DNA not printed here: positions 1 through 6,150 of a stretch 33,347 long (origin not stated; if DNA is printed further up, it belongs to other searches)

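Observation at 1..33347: The entire 33.3-kb window is the interior of one uninterrupted giant ORF (over 11,000 codons, both ends off-window)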

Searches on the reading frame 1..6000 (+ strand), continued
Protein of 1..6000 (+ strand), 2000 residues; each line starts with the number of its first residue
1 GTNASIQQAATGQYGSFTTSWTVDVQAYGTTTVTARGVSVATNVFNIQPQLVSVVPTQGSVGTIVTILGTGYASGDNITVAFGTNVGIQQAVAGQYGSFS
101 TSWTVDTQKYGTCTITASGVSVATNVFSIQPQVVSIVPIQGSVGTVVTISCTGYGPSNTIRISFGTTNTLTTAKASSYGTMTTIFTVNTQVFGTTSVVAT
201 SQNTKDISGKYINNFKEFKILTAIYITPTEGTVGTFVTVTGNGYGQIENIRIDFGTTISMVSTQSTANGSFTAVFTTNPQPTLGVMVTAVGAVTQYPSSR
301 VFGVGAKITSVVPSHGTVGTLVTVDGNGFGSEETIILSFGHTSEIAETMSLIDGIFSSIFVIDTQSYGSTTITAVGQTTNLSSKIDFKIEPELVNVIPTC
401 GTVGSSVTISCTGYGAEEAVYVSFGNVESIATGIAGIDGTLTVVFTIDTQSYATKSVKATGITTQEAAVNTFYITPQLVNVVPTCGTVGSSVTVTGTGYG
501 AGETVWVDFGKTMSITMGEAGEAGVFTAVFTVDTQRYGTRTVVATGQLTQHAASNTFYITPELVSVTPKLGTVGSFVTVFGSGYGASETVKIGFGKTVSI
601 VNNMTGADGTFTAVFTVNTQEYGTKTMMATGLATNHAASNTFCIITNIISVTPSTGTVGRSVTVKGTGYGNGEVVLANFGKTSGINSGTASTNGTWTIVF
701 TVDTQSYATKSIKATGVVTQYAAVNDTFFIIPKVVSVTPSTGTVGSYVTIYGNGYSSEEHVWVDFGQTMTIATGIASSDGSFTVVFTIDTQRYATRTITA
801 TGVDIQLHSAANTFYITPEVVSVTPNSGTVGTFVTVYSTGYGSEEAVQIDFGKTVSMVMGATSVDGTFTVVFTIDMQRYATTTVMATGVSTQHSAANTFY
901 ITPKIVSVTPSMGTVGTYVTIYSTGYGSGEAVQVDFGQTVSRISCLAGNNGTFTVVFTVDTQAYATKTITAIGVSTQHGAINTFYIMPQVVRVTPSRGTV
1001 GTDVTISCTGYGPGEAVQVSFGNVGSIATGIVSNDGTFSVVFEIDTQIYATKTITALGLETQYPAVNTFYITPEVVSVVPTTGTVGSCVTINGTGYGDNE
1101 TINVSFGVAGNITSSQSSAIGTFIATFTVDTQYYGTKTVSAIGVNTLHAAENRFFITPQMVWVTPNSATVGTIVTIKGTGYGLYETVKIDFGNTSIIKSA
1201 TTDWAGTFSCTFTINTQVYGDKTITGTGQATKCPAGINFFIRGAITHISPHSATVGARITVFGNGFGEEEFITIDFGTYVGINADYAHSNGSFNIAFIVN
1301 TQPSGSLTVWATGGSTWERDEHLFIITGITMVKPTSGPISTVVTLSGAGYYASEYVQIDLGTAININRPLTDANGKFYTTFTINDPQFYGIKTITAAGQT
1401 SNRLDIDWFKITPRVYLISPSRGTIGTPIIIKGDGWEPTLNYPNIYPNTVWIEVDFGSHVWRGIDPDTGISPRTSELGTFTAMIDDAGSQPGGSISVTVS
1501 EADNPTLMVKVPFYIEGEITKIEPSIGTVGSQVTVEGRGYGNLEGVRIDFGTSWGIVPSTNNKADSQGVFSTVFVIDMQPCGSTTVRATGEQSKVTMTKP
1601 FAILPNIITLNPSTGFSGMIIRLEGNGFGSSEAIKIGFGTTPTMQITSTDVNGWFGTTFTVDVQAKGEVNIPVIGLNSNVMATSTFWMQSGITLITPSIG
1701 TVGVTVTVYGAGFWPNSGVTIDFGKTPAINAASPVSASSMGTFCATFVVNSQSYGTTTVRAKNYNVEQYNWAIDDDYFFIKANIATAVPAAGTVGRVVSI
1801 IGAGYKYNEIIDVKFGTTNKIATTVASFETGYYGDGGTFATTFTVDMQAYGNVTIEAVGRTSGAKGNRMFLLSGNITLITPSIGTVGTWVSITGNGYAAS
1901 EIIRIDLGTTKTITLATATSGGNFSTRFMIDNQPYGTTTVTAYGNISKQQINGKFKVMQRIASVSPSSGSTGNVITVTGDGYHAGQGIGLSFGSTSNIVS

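Call 67: search_protein_families(library=pfam, proteins=[P0045, P0031], max_evalue=0.0001)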
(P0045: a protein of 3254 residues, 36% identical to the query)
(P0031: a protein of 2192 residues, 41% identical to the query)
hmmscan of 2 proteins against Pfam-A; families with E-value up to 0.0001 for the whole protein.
P0045 (3254 aa): 8 families
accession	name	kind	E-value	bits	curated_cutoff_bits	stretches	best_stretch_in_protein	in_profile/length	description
PF13517.12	FG-GAP_3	-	1.1e-23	84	26.9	5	2196-2259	1-61/61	FG-GAP-like repeat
PF01839.29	FG-GAP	-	4.9e-14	52.3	22.1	0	2139-2157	3-21/37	FG-GAP repeat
PF19077.6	Big_13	-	1.3e-11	45.3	27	0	1651-1681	63-93/102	Bacterial Ig-like domain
PF13860.13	FlgD_ig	-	4.3e-08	33.4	27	0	1351-1412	18-75/79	FlgD Ig-like domain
PF13750.12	Big_3_3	-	2.6e-07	30.9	27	0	949-1003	5-53/157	Bacterial Ig-like domain (group 3)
PF02918.20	Pertussis_S2S3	-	5.4e-07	30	27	0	3088-3135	16-63/109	Pertussis toxin, subunit 2 and 3, C-terminal domain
PF01551.29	Peptidase_M23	-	7.2e-07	29.8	28.7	1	50-132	2-86/96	Peptidase family M23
PF01796.24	OB_ChsH2_C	-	7e-06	26.3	27.1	0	2797-2819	41-63/65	ChsH2, C-terminal OB-fold domain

P0031 (2192 aa): 3 families
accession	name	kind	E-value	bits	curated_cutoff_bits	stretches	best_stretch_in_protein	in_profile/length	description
PF13229.12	Beta_helix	-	4.2e-12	46.4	25.9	1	99-256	12-154/158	Right handed beta helix region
PF13585.12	CHU_C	-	1.2e-06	29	27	1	2128-2189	25-82/86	CHU_C Type IX secretion signal domain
PF18962.6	Por_Secre_tail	-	1.9e-05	25.3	27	0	2110-2181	1-66/75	Secretion system C-terminal sorting domain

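Call 69: find_encoding_contigs(protein=P0049, flank=10000, max_places=2)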
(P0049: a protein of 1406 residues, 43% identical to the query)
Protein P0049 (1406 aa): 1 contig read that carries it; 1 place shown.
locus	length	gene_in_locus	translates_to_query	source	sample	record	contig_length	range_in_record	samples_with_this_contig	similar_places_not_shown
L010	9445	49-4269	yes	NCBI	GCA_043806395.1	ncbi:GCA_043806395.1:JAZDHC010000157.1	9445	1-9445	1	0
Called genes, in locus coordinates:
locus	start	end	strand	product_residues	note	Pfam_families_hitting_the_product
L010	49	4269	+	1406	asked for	PF18962:Por_Secre_tail (faint), PF13585:CHU_C (weak), PF13860:FlgD_ig (weak)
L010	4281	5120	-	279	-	PF08501:Shikimate_dh_N, PF01488:Shikimate_DH, PF18317:SDH_C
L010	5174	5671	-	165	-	PF02674:Colicin_V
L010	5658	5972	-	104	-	PF01909:NTP_transf_2, PF18765:Polbeta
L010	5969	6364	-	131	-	PF08780:NTase_sub_bind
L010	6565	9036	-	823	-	PF01839:FG-GAP (faint), PF13517:FG-GAP_3 (weak), PF13860:FlgD_ig (faint), PF13585:CHU_C (faint)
